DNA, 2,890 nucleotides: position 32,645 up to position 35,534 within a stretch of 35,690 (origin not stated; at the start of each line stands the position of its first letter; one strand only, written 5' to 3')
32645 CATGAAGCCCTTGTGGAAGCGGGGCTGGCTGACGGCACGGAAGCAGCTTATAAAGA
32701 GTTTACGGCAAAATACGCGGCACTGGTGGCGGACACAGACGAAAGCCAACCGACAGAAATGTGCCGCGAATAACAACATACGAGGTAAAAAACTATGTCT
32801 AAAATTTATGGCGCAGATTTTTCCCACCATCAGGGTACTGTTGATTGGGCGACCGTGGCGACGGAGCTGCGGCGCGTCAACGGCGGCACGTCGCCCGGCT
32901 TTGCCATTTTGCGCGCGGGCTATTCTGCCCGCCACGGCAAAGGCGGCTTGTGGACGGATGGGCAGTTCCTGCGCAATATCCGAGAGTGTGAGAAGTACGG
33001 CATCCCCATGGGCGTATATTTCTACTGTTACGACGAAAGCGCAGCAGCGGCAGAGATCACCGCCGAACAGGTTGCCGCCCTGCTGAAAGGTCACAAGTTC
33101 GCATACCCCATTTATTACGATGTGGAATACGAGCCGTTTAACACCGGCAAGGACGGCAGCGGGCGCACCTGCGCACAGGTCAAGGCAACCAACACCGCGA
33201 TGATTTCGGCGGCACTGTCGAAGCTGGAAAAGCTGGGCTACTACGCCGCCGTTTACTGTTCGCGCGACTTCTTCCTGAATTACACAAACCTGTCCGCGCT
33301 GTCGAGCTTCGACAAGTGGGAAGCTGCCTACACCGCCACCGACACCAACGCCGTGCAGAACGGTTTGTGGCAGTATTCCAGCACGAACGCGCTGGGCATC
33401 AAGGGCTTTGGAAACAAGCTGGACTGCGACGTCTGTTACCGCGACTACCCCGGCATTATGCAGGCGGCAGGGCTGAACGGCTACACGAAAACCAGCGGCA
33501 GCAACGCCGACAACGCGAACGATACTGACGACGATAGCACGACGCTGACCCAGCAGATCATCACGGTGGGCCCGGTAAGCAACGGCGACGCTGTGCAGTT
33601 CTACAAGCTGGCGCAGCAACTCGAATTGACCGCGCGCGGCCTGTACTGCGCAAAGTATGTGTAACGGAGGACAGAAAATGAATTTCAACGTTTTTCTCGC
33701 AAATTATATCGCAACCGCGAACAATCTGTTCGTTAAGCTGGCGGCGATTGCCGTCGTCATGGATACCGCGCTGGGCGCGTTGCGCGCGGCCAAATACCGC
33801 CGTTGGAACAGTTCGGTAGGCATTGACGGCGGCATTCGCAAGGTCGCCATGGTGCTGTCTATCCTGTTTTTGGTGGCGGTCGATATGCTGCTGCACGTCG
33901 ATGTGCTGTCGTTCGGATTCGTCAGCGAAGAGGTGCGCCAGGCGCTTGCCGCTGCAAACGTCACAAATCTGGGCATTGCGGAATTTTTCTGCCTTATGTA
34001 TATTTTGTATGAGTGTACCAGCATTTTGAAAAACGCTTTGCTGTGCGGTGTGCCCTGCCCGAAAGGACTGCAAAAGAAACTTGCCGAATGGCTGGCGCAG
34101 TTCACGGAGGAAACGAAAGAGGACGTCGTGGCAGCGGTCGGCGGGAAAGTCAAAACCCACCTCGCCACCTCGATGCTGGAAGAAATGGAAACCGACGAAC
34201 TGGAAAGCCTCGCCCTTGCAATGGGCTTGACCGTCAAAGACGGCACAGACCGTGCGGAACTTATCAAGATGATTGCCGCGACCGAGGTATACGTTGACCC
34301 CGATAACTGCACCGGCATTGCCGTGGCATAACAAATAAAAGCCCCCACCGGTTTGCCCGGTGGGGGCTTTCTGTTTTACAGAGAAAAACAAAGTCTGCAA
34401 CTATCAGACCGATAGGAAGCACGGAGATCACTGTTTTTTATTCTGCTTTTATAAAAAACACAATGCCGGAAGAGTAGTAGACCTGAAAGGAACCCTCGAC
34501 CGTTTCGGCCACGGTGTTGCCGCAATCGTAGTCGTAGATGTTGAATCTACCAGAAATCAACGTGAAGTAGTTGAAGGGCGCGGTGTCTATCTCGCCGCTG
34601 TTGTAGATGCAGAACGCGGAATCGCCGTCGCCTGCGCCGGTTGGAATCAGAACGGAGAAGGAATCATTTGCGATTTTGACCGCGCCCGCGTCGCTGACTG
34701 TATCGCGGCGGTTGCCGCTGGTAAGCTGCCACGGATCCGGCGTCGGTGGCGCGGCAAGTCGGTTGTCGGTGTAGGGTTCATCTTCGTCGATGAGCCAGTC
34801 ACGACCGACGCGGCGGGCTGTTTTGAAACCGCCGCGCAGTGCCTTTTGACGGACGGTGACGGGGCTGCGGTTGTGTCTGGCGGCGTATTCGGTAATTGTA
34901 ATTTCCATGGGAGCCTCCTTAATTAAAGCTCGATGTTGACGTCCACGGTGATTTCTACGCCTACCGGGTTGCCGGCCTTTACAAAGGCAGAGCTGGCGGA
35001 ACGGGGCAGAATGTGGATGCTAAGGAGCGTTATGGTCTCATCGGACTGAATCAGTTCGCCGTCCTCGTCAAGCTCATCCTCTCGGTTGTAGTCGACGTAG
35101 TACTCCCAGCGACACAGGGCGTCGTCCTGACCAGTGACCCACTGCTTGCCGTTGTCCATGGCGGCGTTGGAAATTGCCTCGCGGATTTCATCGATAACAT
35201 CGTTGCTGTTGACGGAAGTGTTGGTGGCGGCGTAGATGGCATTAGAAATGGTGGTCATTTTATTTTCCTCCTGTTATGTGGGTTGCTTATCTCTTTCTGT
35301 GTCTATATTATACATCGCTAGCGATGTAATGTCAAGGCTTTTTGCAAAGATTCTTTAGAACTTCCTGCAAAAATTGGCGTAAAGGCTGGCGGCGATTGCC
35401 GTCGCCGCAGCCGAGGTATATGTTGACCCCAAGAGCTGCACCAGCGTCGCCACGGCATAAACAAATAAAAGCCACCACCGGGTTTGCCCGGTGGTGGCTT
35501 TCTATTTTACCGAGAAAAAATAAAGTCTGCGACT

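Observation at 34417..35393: Unassigned two-gene cassette next to attR, driven by a textbook promoter with a perfect palindromic operator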

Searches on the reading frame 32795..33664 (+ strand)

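Call 14: search_protein_families(library=pfam, proteins=[window:32795-33664:+], max_evalue=0.01)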
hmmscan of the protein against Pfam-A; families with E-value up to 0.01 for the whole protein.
window:32795-33664:+ (289 aa): 1 family
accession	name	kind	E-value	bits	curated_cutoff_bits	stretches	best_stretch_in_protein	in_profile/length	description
PF01183.26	Glyco_hydro_25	-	8.4e-14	52.7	27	1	8-198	2-175/180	Glycosyl hydrolases family 25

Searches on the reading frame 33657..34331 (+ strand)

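Call 14: search_protein_families(library=pfam, proteins=[window:33657-34331:+], max_evalue=0.01)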
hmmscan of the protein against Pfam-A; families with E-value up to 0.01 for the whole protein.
window:33657-34331:+ (224 aa): 1 family
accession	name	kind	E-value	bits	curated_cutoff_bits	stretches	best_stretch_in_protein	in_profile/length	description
PF05105.17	Phage_holin_4_1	-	3.3e-21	76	22.2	1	17-143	5-112/116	Bacteriophage holin family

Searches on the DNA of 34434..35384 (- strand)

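Call 77: search_dna_similar(query=window:34434-35384:-, collection=phages, mode=distant, max_rows=15)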
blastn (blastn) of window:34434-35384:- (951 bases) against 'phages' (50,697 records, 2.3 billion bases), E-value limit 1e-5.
No match.

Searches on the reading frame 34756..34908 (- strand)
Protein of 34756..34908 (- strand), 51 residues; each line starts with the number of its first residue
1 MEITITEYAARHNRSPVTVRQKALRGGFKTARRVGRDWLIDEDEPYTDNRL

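Call 54: find_related_loci(query=A5, collection=genome_contigs, flank=5000)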
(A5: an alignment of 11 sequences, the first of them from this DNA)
Query A5 (51 aa) in genome_contigs; peptide patterns used: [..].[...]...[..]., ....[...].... (x = any residue, [..] = any of these).
109 stretches matched a pattern; 12 encode a relative of the query (tblastn E <= 1e-3); 12 distinct loci.
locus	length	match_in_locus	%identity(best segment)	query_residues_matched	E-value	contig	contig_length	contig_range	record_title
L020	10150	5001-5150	60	2-51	2e-20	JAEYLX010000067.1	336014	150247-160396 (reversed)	MAG: Bacillota bacterium isolate OH_HFB_53 k127_320640, whole genome shotgun sequence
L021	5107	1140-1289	66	1-50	2e-19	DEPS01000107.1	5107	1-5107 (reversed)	MAG TPA_asm: Lachnospiraceae bacterium UBA3386 UBA3386_contig_29609, whole genome shotgun sequence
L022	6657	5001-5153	57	1-51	9e-18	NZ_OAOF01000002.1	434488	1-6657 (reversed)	Lacrimispora amygdalina isolate src4, whole genome shotgun sequence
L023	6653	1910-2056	59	3-51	8e-18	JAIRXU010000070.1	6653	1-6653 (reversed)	MAG: Oscillospiraceae bacterium isolate Gsp477_bin18 k119_6765342, whole genome shotgun sequence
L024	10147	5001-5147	57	3-51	2e-17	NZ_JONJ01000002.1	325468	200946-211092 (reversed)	[Clostridium] aminophilum DSM 10710 BR86DRAFT_scaffold00002.2_C, whole genome shotgun sequence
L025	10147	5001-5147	57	3-51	2e-17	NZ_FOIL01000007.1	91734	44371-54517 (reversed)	[Clostridium] aminophilum strain KH1P1, whole genome shotgun sequence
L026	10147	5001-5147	61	2-50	3e-17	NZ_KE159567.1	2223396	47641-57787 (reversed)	Eubacterium sp. 14-2 acPFD-supercont1.1, whole genome shotgun sequence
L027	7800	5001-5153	57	1-51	4e-17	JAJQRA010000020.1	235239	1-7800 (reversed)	Lachnospiraceae bacterium ZAX-1 NODE_6_length_235239_cov_33.5622, whole genome shotgun sequence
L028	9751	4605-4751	61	3-51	1e-16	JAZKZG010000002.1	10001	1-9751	MAG: Eubacteriales bacterium isolate T1900045091_TC20190085.MAGScoT_cleanbin_000017 SGB_4703_k141_962698, whole genome s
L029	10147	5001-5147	57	3-51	3e-16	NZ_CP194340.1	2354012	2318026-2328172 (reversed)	Pseudoramibacter alactolyticus strain DSM 3980 chromosome, complete genome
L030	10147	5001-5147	55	3-51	5e-13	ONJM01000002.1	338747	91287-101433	uncultured Clostridiales bacterium isolate RUG363 genome assembly, contig: scaffold_1, whole genome shotgun sequence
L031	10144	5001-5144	58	3-50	4e-15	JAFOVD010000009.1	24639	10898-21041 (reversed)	MAG: Lachnospiraceae bacterium isolate RGIG827 Dairy_cattle_Omasum.Co__c243875, whole genome shotgun sequence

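Call 80: find_homologous_proteins(query=A5, max_evalue=0.001)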
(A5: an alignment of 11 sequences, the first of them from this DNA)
Query A5 (11 sequences) (51 aa, profile of the alignment): 1780 proteins with E <= 0.001 among 2864 candidates; the best 120 are listed.
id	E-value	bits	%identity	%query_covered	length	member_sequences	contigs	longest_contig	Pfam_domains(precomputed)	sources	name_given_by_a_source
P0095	5.6e-27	111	74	98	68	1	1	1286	-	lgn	-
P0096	1.7e-26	110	67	96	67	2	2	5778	-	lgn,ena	-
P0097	2.4e-26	109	69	96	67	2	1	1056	-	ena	-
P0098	3.3e-26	109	67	96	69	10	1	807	-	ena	-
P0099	4.2e-26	108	71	96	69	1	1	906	-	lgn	-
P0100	4.5e-26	108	73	96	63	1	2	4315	-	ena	-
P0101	4.6e-26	108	69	94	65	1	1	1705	-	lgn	-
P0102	4.8e-26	108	73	96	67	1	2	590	-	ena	-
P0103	4.9e-26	108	69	94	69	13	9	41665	-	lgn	-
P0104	5.8e-26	108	73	96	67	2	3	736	-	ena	-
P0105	5.9e-26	108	73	96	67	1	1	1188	-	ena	-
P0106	8.3e-26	107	69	94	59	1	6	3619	-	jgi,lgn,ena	jgi:hypothetical protein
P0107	1.1e-25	107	65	96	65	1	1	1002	-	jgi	jgi:hypothetical protein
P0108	1.4e-25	107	70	98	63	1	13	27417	-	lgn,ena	-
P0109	1.4e-25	107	65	96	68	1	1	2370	-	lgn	-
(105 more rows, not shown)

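Call 83: find_encoding_contigs(protein=P0103, flank=4000, max_places=3)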
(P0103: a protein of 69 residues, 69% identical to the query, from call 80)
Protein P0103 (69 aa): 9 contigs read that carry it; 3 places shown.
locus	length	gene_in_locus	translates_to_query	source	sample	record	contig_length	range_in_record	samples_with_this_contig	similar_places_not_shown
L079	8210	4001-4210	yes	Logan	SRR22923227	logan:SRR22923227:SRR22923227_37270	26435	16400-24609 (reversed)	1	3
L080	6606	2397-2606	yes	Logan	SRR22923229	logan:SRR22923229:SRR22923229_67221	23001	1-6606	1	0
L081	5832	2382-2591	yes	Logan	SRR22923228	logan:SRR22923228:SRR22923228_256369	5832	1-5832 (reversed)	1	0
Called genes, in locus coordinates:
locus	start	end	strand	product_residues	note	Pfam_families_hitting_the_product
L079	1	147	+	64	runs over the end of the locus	-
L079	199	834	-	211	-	-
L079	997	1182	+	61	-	-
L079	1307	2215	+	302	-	PF12224:Amidoligase_2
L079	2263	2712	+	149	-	PF06094:GGACT, PF13772:AIG2_2 (faint)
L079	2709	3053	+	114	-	PF12957:DUF3846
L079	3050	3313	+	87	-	-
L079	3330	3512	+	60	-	-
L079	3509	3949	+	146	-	PF24692:DUF7659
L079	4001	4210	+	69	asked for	-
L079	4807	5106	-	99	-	PF09682:Phage_holin_6_1 (weak)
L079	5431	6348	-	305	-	PF01471:PG_binding_1, PF13529:Peptidase_C39_2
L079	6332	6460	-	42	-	-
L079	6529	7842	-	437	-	PF19079:CFSR (faint), PF01391:Collagen (weak), PF21939:Gp10_C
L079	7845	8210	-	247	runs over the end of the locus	PF21939:Gp10_C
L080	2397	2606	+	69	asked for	-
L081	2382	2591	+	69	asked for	-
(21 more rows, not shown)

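Call 84: find_encoding_contigs(protein=P0108, flank=4000, max_places=3)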
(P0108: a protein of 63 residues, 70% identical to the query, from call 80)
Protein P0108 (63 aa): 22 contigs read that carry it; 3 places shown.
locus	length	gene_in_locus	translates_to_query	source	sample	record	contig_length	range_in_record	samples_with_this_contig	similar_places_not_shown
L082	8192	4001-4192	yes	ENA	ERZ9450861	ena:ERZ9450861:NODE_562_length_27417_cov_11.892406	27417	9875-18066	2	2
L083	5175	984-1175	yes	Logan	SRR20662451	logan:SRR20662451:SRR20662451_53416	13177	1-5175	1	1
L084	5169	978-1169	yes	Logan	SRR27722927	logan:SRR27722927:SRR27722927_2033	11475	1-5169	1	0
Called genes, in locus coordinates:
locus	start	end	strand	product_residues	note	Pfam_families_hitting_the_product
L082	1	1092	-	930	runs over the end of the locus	PF20464:MmeI_N, PF20465:MmeI_hel, PF20473:MmeI_Mtase, PF07669:Eco57I, PF20466:MmeI_TRD, PF20467:MmeI_C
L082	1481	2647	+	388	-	PF01548:DEDD_Tnp_IS110, PF02371:Transposase_20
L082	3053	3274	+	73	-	-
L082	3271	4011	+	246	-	PF18912:DZR_2 (faint)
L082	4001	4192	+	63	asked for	-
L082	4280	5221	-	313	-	PF08401:ArdcN, PF06114:Peptidase_M78 (weak)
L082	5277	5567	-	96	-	-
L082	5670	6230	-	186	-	PF18941:DUF5688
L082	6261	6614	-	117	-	-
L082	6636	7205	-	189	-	-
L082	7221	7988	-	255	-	-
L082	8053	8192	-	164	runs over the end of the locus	-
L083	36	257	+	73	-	-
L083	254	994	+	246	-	PF18912:DZR_2 (faint)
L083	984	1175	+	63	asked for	-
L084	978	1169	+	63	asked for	-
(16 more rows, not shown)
